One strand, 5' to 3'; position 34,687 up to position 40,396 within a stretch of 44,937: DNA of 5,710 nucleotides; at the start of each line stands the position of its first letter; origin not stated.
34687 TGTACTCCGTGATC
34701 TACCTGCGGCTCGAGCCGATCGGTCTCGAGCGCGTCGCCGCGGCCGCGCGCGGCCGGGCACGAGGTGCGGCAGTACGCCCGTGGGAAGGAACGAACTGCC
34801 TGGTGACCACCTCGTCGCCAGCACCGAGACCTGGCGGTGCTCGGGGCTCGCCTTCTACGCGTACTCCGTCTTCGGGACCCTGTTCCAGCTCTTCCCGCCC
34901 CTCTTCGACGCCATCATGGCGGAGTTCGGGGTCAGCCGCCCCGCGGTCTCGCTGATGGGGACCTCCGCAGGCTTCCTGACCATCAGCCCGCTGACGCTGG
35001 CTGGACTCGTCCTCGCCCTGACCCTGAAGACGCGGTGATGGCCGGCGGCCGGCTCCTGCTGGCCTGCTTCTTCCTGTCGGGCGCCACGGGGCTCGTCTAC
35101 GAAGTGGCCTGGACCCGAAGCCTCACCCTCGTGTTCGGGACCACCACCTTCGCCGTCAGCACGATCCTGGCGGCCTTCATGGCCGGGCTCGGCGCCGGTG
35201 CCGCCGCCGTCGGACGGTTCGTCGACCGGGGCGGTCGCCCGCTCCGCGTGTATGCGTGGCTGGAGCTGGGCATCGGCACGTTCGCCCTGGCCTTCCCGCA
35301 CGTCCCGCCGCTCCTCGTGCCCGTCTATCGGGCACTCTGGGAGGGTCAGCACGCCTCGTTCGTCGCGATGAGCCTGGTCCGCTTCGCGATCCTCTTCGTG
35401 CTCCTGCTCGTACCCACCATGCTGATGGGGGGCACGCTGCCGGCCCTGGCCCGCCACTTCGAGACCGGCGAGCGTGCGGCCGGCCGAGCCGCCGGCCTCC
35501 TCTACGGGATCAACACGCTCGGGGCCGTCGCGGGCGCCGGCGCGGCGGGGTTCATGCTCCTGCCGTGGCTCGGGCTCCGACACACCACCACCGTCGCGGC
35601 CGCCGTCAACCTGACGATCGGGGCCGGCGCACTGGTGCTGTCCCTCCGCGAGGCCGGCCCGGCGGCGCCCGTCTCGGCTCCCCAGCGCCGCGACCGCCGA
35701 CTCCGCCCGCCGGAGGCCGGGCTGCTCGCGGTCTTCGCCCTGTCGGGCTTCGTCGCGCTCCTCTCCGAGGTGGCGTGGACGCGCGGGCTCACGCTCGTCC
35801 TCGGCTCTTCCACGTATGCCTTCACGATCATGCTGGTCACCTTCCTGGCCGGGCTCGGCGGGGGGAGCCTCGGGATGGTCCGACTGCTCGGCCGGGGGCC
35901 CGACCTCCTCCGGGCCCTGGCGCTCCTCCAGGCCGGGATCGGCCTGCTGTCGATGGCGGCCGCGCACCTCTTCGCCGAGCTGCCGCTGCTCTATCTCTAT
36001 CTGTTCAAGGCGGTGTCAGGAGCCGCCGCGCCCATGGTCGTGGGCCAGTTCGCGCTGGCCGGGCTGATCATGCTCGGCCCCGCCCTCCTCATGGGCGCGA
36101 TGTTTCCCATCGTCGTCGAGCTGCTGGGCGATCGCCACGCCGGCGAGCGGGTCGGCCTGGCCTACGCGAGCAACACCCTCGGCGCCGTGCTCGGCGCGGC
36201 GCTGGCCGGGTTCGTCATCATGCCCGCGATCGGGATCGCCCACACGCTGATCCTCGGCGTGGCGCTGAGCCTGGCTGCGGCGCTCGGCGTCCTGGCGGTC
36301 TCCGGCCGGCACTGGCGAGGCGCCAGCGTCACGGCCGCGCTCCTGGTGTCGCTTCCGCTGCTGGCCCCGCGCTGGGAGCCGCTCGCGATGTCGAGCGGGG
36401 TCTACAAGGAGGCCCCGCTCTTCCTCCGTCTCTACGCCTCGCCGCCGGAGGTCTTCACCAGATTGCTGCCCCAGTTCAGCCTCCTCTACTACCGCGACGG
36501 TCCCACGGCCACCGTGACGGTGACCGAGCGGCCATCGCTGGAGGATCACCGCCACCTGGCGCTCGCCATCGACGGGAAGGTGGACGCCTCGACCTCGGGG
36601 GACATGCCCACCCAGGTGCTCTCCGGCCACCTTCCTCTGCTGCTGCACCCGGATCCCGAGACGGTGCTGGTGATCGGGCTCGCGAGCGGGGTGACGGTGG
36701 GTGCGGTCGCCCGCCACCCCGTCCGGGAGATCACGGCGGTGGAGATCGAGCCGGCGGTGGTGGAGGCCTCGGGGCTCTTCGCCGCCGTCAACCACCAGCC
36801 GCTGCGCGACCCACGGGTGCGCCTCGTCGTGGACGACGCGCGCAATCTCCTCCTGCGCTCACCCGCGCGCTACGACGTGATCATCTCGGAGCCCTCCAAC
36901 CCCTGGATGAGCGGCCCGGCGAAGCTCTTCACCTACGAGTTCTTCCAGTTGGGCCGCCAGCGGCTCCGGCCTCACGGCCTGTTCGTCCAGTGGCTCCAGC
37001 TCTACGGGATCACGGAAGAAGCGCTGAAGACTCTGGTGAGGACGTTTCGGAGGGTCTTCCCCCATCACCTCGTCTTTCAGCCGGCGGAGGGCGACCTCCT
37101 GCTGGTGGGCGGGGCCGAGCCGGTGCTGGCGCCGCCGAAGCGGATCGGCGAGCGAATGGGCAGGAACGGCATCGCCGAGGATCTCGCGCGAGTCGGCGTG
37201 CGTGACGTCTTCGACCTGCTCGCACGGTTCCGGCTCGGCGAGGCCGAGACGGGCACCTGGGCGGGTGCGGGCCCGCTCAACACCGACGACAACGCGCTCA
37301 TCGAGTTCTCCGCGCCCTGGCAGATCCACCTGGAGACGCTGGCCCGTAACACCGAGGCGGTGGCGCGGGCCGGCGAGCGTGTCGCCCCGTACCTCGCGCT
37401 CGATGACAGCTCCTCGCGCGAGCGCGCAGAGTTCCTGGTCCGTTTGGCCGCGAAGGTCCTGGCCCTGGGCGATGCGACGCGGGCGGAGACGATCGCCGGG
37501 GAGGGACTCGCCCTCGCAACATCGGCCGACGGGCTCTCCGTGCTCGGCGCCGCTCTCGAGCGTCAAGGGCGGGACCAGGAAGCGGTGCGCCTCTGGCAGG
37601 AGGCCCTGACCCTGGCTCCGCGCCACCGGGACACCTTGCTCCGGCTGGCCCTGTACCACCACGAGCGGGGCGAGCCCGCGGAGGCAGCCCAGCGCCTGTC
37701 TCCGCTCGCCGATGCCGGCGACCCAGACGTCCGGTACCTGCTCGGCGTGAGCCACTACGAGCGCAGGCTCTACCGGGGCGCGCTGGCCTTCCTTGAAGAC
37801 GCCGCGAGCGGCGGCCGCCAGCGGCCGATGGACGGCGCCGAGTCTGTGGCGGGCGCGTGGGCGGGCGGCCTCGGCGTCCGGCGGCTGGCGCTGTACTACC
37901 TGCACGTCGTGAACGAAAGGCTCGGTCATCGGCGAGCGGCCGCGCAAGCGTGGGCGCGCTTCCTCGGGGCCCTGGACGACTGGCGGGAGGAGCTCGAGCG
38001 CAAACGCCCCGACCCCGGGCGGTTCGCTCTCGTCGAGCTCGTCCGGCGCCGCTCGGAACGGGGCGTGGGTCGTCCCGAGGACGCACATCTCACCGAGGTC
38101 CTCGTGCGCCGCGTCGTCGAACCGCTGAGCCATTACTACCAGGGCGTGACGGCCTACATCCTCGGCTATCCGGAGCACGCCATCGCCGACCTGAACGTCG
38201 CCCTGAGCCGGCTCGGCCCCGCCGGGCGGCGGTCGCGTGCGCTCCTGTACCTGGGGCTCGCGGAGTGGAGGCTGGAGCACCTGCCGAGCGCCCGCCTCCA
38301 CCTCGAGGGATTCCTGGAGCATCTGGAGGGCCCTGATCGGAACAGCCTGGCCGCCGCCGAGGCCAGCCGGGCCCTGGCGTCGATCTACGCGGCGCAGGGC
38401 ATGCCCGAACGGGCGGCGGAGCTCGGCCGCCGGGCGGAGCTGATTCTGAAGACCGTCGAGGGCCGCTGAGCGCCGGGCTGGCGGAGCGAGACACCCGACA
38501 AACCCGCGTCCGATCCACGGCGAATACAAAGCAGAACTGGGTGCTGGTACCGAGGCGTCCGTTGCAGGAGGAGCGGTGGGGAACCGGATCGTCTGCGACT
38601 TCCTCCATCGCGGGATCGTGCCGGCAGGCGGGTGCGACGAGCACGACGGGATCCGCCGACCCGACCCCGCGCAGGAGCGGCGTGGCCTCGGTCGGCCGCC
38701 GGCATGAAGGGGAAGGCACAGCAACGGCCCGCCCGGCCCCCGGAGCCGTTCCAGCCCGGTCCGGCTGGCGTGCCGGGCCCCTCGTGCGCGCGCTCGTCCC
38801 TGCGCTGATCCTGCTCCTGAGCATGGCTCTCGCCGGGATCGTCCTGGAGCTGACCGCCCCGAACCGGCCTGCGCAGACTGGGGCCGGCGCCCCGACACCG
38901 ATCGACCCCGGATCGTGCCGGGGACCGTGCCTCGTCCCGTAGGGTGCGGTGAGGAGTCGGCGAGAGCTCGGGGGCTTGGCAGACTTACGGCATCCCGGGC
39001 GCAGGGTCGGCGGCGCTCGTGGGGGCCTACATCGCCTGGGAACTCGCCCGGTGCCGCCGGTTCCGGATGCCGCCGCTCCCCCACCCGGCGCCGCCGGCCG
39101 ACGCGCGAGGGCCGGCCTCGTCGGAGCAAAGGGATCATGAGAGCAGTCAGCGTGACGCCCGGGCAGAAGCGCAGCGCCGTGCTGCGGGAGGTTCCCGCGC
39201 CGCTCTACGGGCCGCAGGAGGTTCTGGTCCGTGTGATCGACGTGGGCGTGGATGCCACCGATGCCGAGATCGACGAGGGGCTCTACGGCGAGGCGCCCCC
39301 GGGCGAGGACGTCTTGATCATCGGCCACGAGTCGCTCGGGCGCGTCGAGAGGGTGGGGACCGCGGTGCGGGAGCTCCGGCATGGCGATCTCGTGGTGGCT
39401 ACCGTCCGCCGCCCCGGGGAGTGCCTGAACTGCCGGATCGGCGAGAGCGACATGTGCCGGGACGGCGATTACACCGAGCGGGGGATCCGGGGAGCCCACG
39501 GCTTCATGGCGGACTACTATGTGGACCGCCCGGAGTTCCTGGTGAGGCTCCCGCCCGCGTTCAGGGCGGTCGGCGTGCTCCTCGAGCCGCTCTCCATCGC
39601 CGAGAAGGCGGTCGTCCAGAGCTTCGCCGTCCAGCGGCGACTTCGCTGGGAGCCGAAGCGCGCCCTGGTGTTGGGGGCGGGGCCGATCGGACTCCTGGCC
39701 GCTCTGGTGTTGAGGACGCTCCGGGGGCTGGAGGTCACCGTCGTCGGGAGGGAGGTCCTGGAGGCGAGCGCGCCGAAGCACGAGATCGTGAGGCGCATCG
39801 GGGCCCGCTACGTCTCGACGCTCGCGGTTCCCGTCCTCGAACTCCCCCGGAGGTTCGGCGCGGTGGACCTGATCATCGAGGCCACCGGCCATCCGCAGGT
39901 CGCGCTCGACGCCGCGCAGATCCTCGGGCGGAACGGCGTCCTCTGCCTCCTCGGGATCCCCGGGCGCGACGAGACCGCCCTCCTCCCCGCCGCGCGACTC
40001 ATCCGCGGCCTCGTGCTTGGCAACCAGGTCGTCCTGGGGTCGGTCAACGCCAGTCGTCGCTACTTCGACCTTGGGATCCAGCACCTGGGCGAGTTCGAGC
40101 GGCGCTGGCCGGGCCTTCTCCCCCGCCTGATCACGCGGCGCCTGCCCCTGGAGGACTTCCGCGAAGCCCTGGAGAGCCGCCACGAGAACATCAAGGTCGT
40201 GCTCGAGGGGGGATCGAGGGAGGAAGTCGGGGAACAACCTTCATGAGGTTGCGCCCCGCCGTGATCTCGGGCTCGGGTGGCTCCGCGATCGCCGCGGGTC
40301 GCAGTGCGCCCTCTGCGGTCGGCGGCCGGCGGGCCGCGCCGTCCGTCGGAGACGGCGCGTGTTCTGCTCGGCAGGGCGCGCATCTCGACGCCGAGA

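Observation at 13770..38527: Four exact copies of AAACyy-N15-CGAATAC, each just upstream of a start codon: a putative ECF sigma regulon promoter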

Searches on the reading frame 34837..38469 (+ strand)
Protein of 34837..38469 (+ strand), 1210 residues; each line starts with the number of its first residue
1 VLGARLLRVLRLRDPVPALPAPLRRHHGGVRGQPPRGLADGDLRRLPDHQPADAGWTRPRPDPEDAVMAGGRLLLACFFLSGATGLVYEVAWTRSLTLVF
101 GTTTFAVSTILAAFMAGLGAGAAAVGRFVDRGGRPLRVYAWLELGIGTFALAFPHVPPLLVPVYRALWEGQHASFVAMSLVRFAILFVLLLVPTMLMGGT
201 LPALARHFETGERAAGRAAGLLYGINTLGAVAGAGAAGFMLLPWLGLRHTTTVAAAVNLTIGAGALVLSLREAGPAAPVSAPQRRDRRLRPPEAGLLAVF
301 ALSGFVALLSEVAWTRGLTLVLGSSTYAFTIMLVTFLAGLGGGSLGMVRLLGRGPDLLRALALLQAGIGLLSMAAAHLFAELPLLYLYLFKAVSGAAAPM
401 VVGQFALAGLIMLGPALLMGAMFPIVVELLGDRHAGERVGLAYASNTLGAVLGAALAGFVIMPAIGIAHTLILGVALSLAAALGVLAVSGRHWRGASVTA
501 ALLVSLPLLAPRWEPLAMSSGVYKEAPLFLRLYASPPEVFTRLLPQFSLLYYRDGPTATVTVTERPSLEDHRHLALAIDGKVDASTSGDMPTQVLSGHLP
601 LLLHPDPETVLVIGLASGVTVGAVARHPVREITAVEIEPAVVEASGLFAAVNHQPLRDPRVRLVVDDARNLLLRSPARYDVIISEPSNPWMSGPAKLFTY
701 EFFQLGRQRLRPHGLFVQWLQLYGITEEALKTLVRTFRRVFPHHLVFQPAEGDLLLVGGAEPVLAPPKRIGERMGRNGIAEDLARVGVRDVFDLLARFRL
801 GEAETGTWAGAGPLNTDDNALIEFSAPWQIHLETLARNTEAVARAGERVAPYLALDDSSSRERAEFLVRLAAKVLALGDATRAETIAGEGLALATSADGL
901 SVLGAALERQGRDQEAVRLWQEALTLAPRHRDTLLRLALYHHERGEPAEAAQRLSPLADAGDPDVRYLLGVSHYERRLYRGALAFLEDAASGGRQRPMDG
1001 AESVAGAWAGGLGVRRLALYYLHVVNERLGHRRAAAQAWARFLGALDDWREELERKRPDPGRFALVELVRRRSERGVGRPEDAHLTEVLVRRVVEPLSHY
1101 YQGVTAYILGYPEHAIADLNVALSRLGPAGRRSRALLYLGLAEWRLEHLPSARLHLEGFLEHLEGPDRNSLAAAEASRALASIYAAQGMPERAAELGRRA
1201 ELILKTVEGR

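Call 13: search_protein_families(library=pfam, proteins=[window:34837-38469:+], max_evalue=0.01)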
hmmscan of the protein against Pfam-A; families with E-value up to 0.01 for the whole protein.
window:34837-38469:+ (1210 aa): 7 families
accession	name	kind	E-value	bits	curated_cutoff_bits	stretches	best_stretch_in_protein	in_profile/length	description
PF01564.23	Spermine_synth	-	2.7e-20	73.2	22.9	1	597-742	9-154/186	Spermine/spermidine synthase domain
PF07719.23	TPR_2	-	1.5e-11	43.9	27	1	897-930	1-34/34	Tetratricopeptide repeat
PF00515.34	TPR_1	-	6.1e-06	26.3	27.8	0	897-930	1-34/34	Tetratricopeptide repeat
PF07690.21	MFS_1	-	1.7e-05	24.3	33.4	0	75-399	2-313/347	Major Facilitator Superfamily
PF13424.12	TPR_12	-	3.6e-05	24.3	30.1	1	900-954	6-68/77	Tetratricopeptide repeat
PF14559.12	TPR_19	-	0.0018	19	25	1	910-968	4-64/68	Tetratricopeptide repeat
PF13428.12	TPR_14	-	0.0019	19.2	23.5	1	902-938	6-42/44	Tetratricopeptide repeat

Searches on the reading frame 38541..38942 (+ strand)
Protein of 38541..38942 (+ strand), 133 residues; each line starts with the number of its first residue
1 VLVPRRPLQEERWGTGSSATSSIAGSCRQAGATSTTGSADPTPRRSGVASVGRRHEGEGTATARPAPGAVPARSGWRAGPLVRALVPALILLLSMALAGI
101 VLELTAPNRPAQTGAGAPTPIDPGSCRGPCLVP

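Call 11: search_protein_families(library=pfam, proteins=[window:38541-38942:+], max_evalue=0.01)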
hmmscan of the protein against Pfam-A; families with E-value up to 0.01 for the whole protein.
window:38541-38942:+ (133 aa): 0 families

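Call 26: search_protein_families(library=ncbifam, proteins=[window:38541-38942:+], max_evalue=0.001)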
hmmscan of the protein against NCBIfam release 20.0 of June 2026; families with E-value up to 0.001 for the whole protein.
window:38541-38942:+ (133 aa): 0 families

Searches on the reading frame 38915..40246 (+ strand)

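Call 11: search_protein_families(library=pfam, proteins=[window:38915-40246:+], max_evalue=0.01)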
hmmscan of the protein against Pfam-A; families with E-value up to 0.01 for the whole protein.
window:38915-40246:+ (443 aa): 5 families
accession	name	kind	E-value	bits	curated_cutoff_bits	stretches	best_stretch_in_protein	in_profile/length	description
PF16912.11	Glu_dehyd_C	-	5.2e-61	206.2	34.9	1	218-431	2-210/211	Glucose dehydrogenase C-terminus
PF08240.17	ADH_N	-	4.4e-19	69.1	23.5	1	99-213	1-103/104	Alcohol dehydrogenase GroES-like domain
PF00107.32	ADH_zinc_N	-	4.9e-07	30.2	31.8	1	257-380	1-116/129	Zinc-binding dehydrogenase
PF01488.26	Shikimate_DH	-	8.5e-05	23.1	24.3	1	244-335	9-94/138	Shikimate / quinate 5-dehydrogenase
PF07992.20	Pyr_redox_2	-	0.001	19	26.1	1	242-279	137-173/291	Pyridine nucleotide-disulphide oxidoreductase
